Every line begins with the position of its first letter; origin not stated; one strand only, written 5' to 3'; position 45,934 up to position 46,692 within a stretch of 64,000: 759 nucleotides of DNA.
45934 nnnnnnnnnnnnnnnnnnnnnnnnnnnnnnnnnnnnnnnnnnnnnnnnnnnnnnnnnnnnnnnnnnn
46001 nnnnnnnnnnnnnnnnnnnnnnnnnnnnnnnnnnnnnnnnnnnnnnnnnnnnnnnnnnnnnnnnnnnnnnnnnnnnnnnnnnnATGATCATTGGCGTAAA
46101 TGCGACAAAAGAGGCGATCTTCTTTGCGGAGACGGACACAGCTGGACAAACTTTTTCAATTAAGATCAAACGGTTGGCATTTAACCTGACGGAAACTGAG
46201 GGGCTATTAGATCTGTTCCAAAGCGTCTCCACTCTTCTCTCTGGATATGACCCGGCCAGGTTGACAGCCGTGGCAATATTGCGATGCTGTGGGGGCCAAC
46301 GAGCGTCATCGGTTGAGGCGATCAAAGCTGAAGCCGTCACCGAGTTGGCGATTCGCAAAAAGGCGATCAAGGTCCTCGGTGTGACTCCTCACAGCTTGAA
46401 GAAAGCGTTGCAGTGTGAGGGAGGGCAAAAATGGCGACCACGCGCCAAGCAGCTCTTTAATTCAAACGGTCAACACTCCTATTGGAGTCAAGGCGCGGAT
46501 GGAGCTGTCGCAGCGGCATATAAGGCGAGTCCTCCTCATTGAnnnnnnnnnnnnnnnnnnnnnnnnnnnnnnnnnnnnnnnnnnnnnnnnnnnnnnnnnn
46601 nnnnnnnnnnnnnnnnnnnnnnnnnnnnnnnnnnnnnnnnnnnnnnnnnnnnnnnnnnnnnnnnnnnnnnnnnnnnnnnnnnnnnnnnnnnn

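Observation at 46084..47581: Translationally coupled unknown protein plus Ser/Thr kinase downstream of the MTase-nuclease gene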

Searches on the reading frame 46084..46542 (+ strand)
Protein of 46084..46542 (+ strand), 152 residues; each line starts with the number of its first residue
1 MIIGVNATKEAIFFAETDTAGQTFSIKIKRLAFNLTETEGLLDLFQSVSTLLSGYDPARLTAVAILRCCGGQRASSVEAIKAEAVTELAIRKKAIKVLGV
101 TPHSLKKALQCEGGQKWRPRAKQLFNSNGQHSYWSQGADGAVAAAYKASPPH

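Call 5: search_protein_families(library=pfam, proteins=[window:46084-46542:+], max_evalue=0.01)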
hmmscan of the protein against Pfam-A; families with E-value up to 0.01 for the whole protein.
window:46084-46542:+ (152 aa): 1 family
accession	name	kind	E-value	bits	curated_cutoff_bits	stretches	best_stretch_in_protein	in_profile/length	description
PF02075.23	RuvC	-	0.0016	18.7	22.2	1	38-113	39-112/148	Crossover junction endodeoxyribonuclease RuvC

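Call 6: search_protein_families(library=padloc, proteins=[window:46084-46542:+], max_evalue=0.01)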
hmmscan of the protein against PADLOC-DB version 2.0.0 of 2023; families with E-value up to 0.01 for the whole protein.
window:46084-46542:+ (152 aa): 0 families

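Call 10: search_protein_families(library=ncbifam, proteins=[window:46084-46542:+], max_evalue=0.1)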
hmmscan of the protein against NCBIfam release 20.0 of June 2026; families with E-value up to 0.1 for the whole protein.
window:46084-46542:+ (152 aa): 1 family
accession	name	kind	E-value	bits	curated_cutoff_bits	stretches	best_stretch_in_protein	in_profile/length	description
NF000711.0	PRK00039.2-1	equivalog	0.017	15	163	1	35-113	39-115/161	crossover junction endodeoxyribonuclease RuvC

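Call 11: find_homologous_proteins(query=window:46084-46542:+, max_evalue=0.01)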
Query window:46084-46542:+ (152 aa): 10 proteins with E <= 0.01 among 178 candidates.
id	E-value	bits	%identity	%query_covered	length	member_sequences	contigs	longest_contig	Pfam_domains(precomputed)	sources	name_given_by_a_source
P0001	1.9e-93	328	100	100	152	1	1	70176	-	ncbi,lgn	ncbi:MAG: hypothetical protein ACR2OZ_11575 [Verrucomicrobiales bacterium]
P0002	3.8e-47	178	53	92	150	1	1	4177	-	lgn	-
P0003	7.1e-46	174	58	97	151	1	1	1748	-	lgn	-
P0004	3.4e-43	165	57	98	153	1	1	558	-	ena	-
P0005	1.0e-41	161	53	98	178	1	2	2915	-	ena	-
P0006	1.6e-41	160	52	92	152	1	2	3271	-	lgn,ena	-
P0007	2.4e-26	111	42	89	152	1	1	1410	-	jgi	jgi:hypothetical protein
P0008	2.8e-26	110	53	76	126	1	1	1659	-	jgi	jgi:Holliday junction resolvasome RuvABC endonuclease subunit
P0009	1.8e-25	108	44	91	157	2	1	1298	-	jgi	jgi:hypothetical protein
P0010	9.7e-25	105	41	89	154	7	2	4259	-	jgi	jgi:ethanolamine utilization protein EutA (predicted chaperonin)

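Call 12: find_encoding_contigs(protein=P0002, flank=5000, max_places=3)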
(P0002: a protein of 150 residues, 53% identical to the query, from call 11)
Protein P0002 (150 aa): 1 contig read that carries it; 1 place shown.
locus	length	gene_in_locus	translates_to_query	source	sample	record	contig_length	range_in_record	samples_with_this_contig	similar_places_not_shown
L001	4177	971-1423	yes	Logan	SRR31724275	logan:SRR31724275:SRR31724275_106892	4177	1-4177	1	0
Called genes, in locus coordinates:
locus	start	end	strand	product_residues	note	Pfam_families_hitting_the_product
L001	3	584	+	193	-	?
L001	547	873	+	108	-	-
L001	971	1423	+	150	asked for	-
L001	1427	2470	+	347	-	PF00069:Pkinase, PF07714:PK_Tyr_Ser-Thr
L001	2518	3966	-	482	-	PF02310:B12-binding, PF04055:Radical_SAM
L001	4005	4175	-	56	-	?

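Call 13: find_encoding_contigs(protein=P0010, flank=5000, max_places=3)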
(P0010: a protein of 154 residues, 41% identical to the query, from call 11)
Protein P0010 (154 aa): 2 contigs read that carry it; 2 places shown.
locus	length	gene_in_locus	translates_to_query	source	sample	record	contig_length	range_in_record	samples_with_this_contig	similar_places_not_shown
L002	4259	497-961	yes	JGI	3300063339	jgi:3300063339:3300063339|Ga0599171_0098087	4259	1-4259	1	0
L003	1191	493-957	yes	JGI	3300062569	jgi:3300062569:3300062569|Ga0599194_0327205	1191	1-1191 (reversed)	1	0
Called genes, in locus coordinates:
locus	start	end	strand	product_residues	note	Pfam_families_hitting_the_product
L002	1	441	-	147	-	?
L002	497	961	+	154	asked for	-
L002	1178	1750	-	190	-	PF06210:DUF1003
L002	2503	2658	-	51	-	-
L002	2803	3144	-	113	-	-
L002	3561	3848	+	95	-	PF13545:HTH_Crp_2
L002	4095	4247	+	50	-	PF18919:DUF5670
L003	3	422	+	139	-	?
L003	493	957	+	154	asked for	-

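Call 14: find_encoding_contigs(protein=P0006, flank=5000, max_places=3)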
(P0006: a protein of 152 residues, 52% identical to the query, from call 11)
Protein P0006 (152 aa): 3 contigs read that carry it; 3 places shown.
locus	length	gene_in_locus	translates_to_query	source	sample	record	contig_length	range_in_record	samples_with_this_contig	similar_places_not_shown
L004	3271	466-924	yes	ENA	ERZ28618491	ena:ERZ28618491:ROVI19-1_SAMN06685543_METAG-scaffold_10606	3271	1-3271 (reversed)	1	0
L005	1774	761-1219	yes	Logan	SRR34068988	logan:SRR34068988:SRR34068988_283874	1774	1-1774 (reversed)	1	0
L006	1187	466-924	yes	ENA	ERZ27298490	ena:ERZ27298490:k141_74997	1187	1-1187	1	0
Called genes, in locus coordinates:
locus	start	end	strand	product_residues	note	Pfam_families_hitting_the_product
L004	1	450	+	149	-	?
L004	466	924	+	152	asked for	-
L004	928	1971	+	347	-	PF00069:Pkinase, PF07714:PK_Tyr_Ser-Thr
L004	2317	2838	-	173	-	-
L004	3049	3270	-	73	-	?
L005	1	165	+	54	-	?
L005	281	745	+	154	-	-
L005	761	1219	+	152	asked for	-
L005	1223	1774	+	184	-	?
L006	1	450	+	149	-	?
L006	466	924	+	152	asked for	-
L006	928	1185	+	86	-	?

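Call 15: search_protein_families(library=pfam, proteins=[L001:3-584:+, L001:547-873:+, L004:1-450:+, L005:281-745:+, L004:2317-2838:-, L002:1-441:-, L003:3-422:+, L005:1-165:+], max_evalue=0.05)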
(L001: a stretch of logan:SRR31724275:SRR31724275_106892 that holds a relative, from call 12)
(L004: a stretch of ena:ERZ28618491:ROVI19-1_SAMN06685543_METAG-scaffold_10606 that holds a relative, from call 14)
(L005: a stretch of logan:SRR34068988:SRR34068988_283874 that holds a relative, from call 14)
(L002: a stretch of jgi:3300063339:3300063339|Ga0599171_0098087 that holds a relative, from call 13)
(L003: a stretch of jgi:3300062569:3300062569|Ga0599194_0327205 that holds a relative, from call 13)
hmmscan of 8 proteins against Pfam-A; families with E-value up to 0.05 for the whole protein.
L001:3-584:+ (193 aa): 0 families

L001:547-873:+ (108 aa): 0 families

L004:1-450:+ (149 aa): 0 families

L005:281-745:+ (154 aa): 0 families

L004:2317-2838:- (173 aa): 0 families

L002:1-441:- (147 aa): 0 families

L003:3-422:+ (139 aa): 0 families

L005:1-165:+ (54 aa): 18 families
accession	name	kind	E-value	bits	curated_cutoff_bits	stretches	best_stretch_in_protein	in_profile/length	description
PF12728.13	HTH_17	-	1.6e-08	35.1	27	1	22-52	3-33/51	Helix-turn-helix domain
PF13384.12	HTH_23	-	1.1e-05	25.6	24.6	1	22-43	19-40/50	Homeodomain-like domain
PF13518.12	HTH_28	-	0.00045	20.7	25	1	20-43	13-35/52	Helix-turn-helix domain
PF15943.11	YdaS_toxin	-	0.00048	20.3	30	1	24-49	12-38/65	Bacterial toxin YdaS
PF06056.18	Terminase_5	-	0.00052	20.3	20.3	1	22-45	15-38/58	Putative ATPase subunit of terminase (gpP-like)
PF13551.12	HTH_29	-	0.00061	20.3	28.1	1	16-43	8-35/64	Winged helix-turn helix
PF08281.18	Sigma70_r4_2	-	0.00074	19.6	25.7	1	22-43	28-49/54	Sigma-70, region 4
PF01527.26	HTH_Tnp_1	-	0.0025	18.4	24.1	1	21-43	24-46/75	Transposase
PF13309.12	HTH_22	-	0.0047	17.4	29.6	1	22-41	43-62/63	HTH domain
PF07022.19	Phage_CI_repr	-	0.0061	17.3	22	1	24-50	16-42/65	Bacteriophage CI repressor helix-turn-helix domain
PF13730.12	HTH_36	-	0.0061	16.8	25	1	19-42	21-47/55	Helix-turn-helix domain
PF13022.12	HTH_Tnp_1_2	-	0.0076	16.8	27.9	1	21-45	27-51/122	Helix-turn-helix of insertion element transposase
PF13936.12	HTH_38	-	0.01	16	27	1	21-43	21-43/44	Helix-turn-helix domain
PF14549.12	P22_Cro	-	0.01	16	30.2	1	22-47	11-34/60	DNA-binding transcriptional regulator Cro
PF01381.28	HTH_3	-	0.022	15.2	23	1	22-47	11-36/55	Helix-turn-helix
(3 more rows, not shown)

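Call 28: predict_structure(alignment_id=A1)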
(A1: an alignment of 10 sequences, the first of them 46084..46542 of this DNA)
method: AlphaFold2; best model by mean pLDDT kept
length: 152 residues; sequences in the alignment: 10
mean_pLDDT: 87.2   pTM: 0.84
mean pLDDT of the five models: 87.2, 55.1, 52.7, 51.7, 50.2
residues with pLDDT >= 90: 87; 70-90: 53; 50-70: 7; < 50: 5
segments of 3 or more residues with pLDDT < 50: 70-73
pLDDT, mean of each block of 10 residues (from residue 1): 91 86 80 88 95 87 83 69 95 93 90 90 89 89 90 54
secondary structure, 60 per line:
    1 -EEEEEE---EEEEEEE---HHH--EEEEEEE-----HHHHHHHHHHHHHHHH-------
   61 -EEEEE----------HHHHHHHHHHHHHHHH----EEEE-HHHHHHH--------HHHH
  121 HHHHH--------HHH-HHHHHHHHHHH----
elements in order: E2-7 E11-17 E26-32 H38-53 E62-66 H77-92 E97-100 H102-108 H117-125 H138-148

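Call 31: fold_search(model_id=the predicted structure, library=pdb)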
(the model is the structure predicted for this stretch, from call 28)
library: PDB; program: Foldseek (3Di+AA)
matches with E <= 10: 1060; with E <= 0.001: 25
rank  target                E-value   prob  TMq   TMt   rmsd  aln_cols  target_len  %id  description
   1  7xhj_A                1.6e-07  1.00  0.71  0.71   3.3       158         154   17  Crystal structure of RuvC from Deinococcus radiodurans (released 2022-07-06)
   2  7w8d_B                3.2e-07  1.00  0.65  0.67   4.6       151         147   18  The structure of Deinococcus radiodurans RuvC (released 2022-08-17)
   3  6lw3_A                3.4e-07  1.00  0.74  0.74   3.4       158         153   16  Crystal structure of RuvC from Pseudomonas aeruginosa (released 2020-02-26)
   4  7xhj_B                4.4e-07  1.00  0.69  0.70   4.0       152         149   18  Crystal structure of RuvC from Deinococcus radiodurans (released 2022-07-06)
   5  7w8d_A                8.5e-07  1.00  0.70  0.68   3.5       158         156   17  The structure of Deinococcus radiodurans RuvC (released 2022-08-17)
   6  4ld0_A                8.5e-07  1.00  0.66  0.64   3.9       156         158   13  T. thermophilus RuvC in complex with Holliday junction substrate (released 2013-09-04)
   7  1hjr_A                1.5e-06  1.00  0.70  0.68   3.6       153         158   15  ATOMIC STRUCTURE OF THE RUVC RESOLVASE: A HOLLIDAY JUNCTION-SPECIFIC ENDONUCLEASE FROM E. COLI (released 1995-02-07)
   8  4ld0_B                2.5e-06  1.00  0.66  0.65   3.8       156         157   13  T. thermophilus RuvC in complex with Holliday junction substrate (released 2013-09-04)
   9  6s16_B                2.5e-06  1.00  0.70  0.65   4.0       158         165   14  T. thermophilus RuvC in complex with Holliday junction substrate (released 2019-09-25)
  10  4ep5                  3.6e-06  1.00  0.65  0.64   3.7       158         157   14  Thermus thermophilus RuvC structure (released 2012-11-14)
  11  6s16_A                5.8e-06  1.00  0.69  0.66   3.8       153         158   12  T. thermophilus RuvC in complex with Holliday junction substrate (released 2019-09-25)
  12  4ep4_A                6.2e-06  1.00  0.65  0.60   4.9       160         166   14  Thermus thermophilus RuvC structure (released 2012-11-14)
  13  6jrg_A                2.3e-05  1.00  0.56  0.53   5.3       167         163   13  Crystal structure of ZmMoc1 H253A mutant in complex with Holliday junction (released 2019-10-23)
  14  6is8_A                3.0e-05  1.00  0.62  0.59   4.7       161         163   14  Crystal structure of ZmMoc1 D115N mutant in complex with Holliday junction (released 2019-10-23)
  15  6kvn                  4.8e-05  1.00  0.55  0.56   5.6       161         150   14  Crystal structure of chloroplast resolvase (released 2020-04-08)
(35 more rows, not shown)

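Call 48: search_solved_structures(query=A1, max_evalue=10, show_alignments=2)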
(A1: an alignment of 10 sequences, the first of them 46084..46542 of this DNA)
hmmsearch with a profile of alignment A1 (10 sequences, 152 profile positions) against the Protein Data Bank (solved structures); distinct sequences matched with E-value up to 10: 1.
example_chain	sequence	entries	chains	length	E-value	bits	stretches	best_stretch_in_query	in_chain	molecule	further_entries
8dam_C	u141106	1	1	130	0.37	13.8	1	102-144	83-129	Nanobody E8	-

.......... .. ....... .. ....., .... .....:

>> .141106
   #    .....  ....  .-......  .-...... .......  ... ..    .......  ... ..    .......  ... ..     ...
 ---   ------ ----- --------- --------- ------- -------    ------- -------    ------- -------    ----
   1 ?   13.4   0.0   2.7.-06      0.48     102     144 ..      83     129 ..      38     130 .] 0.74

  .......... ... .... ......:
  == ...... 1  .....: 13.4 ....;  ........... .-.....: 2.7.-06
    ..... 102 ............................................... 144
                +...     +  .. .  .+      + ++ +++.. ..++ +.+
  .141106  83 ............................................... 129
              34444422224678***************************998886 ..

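Call 53: find_related_loci(query=A1, collection=viral_contigs, flank=8000)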
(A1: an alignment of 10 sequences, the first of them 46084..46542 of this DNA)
Query A1 (152 aa) in viral_contigs; peptide patterns used: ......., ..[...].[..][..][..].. (x = any residue, [..] = any of these).
378 stretches matched a pattern, but none encodes a relative of the query by tblastn (E <= 1e-3).

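Call 54: find_related_loci(query=A1, collection=metagenome_contigs, flank=8000)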
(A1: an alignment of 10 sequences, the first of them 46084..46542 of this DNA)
Query A1 (152 aa) in metagenome_contigs; peptide patterns used: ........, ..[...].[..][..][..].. (x = any residue, [..] = any of these).
395 stretches matched a pattern; 164 encode a relative of the query (tblastn E <= 1e-3); the best 80 are kept; 80 distinct loci.
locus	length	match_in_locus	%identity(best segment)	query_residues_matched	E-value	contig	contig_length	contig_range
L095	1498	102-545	50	1-147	9e-44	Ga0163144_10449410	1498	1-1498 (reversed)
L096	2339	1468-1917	45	1-149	1e-36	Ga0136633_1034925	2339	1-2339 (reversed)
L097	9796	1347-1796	44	1-149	2e-34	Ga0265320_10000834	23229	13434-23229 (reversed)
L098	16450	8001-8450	44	1-149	2e-34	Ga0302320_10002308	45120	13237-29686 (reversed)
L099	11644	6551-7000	44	1-149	4e-34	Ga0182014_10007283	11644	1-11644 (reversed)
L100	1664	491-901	43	1-136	7e-33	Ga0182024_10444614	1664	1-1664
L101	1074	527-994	42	1-151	1e-33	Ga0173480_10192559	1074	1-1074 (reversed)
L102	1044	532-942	44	1-136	5e-33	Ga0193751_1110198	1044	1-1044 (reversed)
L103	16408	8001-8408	45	1-135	9e-32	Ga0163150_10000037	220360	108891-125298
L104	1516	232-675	43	1-147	1e-31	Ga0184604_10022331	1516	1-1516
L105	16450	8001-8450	38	1-149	3e-31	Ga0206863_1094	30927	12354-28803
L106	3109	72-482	42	1-136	2e-30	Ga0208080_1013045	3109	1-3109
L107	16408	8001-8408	43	1-135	2e-30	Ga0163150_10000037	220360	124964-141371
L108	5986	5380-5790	44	1-136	8e-31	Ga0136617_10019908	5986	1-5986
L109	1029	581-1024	44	1-147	2e-31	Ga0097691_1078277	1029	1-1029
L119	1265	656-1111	45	1-151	2e-30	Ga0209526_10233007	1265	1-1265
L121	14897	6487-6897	44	1-136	2e-29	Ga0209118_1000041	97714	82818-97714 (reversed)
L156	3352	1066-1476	42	1-136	1e-27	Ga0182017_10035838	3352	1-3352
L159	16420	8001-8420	41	1-139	1e-27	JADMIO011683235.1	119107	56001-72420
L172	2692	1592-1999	42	1-136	2e-27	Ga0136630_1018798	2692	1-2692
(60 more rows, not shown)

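Call 57: search_protein_representatives(alignment_id=A1)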
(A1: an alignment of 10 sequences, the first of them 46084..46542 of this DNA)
Query: 10 sequences, 152 profile positions. Proteins with E-value up to 0.001 (for the whole library): 120; up to 1e-10: 91; up to 1e-30: 22. The best 120 are listed.
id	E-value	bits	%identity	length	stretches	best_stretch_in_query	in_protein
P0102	4.0e-63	228.0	-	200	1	1-151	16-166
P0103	2.5e-59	215.7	-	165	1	1-151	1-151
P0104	7.1e-59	214.2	-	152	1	1-149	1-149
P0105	2.2e-56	206.1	-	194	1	7-150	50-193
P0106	1.8e-48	180.4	-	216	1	1-128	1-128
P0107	1.4e-45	171.0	-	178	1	25-151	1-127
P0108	3.3e-45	169.8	-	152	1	1-151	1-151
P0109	6.6e-43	162.4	-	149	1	2-150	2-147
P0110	7.6e-42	158.9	-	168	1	1-151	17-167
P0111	3.9e-41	156.6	-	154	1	1-151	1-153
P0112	9.8e-41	155.3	-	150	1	1-149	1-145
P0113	1.1e-40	155.1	-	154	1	2-151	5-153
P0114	2.4e-40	154.0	-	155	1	2-151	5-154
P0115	1.3e-38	148.5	-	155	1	2-151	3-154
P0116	3.8e-35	137.2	-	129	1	66-151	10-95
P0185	6.6e-12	61.7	-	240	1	1-60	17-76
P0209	3.3e-06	43.2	-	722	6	49-123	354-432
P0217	3.6e-04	36.6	-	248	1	78-127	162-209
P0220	8.1e-04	35.5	-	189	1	11-147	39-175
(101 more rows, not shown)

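Call 61: search_protein_families(library=pfam, proteins=[L156:1781-2275:+, L156:658-1029:+, L172:2169-2690:+, L121:7938-10760:-], max_evalue=0.01)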
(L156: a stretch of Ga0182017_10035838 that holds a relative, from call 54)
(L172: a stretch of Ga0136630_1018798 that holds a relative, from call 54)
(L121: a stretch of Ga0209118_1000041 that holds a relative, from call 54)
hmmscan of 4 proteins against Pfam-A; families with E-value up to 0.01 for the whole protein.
L156:1781-2275:+ (164 aa): 1 family
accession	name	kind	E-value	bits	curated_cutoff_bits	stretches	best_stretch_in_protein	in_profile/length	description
PF02586.19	SRAP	-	9.2e-53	179.4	27.1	1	1-138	76-213/214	SOS response associated peptidase (SRAP)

L156:658-1029:+ (123 aa): 2 families
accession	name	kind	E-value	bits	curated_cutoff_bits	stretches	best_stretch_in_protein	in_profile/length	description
PF01165.25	Ribosomal_S21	-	2.6e-16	59.5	27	1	42-96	1-55/55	Ribosomal protein S21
PF25187.1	Acb3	-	0.0058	16.9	27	0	6-61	188-241/245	CBASS inhibitor Acb3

L172:2169-2690:+ (174 aa): 5 families
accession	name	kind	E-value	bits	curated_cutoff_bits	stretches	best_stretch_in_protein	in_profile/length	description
PF00069.31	Pkinase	-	8.6e-36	124.1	31.7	1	12-160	1-149/263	Protein kinase domain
PF07714.23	PK_Tyr_Ser-Thr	-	4.7e-25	88.8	23.1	1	14-159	3-152/258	Protein tyrosine and serine/threonine kinase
PF03109.22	ABC1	-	1.9e-10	40.8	22.9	1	83-160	141-218/244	ABC1 atypical kinase-like domain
PF01636.29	APH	-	7e-10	39.5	23.2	2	17-126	4-108/239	Phosphotransferase enzyme family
PF06293.20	Kdo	-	0.0011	18.9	21.3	1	57-153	58-166/207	Lipopolysaccharide kinase (Kdo/WaaP) family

L121:7938-10760:- (940 aa): 14 families
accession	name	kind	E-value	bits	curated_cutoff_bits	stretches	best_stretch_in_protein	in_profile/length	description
PF00069.31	Pkinase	-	3.7e-49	167.9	31.7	1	9-270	1-253/263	Protein kinase domain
PF07714.23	PK_Tyr_Ser-Thr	-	1.5e-30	106.8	23.1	1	11-270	3-250/258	Protein tyrosine and serine/threonine kinase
PF01636.29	APH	-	9.6e-11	42.3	23.2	2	105-158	143-202/239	Phosphotransferase enzyme family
PF13414.12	TPR_11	-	4.7e-07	29.8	26.8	1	508-538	12-42/42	TPR repeat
PF13181.12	TPR_8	-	7.3e-07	29.3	25.7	0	600-627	6-33/34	Tetratricopeptide repeat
PF03109.22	ABC1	-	1.1e-06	28.4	22.9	1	80-155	141-216/244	ABC1 atypical kinase-like domain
PF13431.12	TPR_17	-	1.3e-06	28.6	24.4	1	513-544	2-33/34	Tetratricopeptide repeat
PF07719.23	TPR_2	-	8e-06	26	27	0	524-555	1-32/34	Tetratricopeptide repeat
PF14559.12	TPR_19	-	1.3e-05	25.9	25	1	608-666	4-62/68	Tetratricopeptide repeat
PF13428.12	TPR_14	-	2.2e-05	25.1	23.5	0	893-921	5-33/44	Tetratricopeptide repeat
PF00515.34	TPR_1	-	0.00025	21.2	27.8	0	599-628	5-34/34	Tetratricopeptide repeat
PF03704.23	BTAD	-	0.0019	19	22.1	0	604-660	71-127/146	Bacterial transcriptional activator domain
PF06293.20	Kdo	-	0.0019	18.1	21.3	1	53-150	57-166/207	Lipopolysaccharide kinase (Kdo/WaaP) family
PF13176.12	TPR_7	-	0.005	17.3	27.9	0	526-561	1-36/36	Tetratricopeptide repeat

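Call 76: search_protein_families(library=padloc, proteins=[L121:7938-10760:-], max_evalue=0.001)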
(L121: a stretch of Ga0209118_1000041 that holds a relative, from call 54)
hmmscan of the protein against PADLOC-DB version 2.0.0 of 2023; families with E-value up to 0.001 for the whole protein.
L121:7938-10760:- (940 aa): 35 families (the best 25 are shown)
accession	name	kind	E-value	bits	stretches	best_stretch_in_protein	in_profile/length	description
PDLC04061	PD-T4-6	-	2e-90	302.7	1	7-294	16-297/510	-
PDLC04042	PD-T4-6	-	7.3e-88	293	1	7-290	9-280/292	-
PDLC04060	PD-T4-6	-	6.2e-86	287.2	1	1-288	1-275/486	-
PDLC04053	PD-T4-6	-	2.6e-83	278.1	1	3-290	5-279/311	-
PDLC04043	PD-T4-6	-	2.7e-79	265.3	1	5-308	13-304/452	-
PDLC04054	PD-T4-6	-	1.8e-73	245.9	1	3-300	6-294/347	-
PDLC04052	PD-T4-6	-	4.3e-73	245.2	1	8-307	10-300/496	-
PDLC04040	PD-T4-6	-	4.6e-70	234.9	1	15-286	2-269/547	-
PDLC04047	PD-T4-6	-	2.1e-69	232.1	1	5-293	8-283/327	-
PDLC04057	PD-T4-6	-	4.3e-69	231.6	1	1-282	1-270/443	-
PDLC04138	mad6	-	2.6e-68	229.5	1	4-288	48-319/659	mads_6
PDLC04039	PD-T4-6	-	5.9e-68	227.9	1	3-286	10-279/458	-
PDLC04041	PD-T4-6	-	4.2e-66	222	1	5-281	26-292/443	-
PDLC04064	PD-T4-6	-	2.7e-64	215.4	1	5-281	18-279/369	-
PDLC04048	PD-T4-6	-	7.1e-64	214.4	1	2-280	4-270/354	-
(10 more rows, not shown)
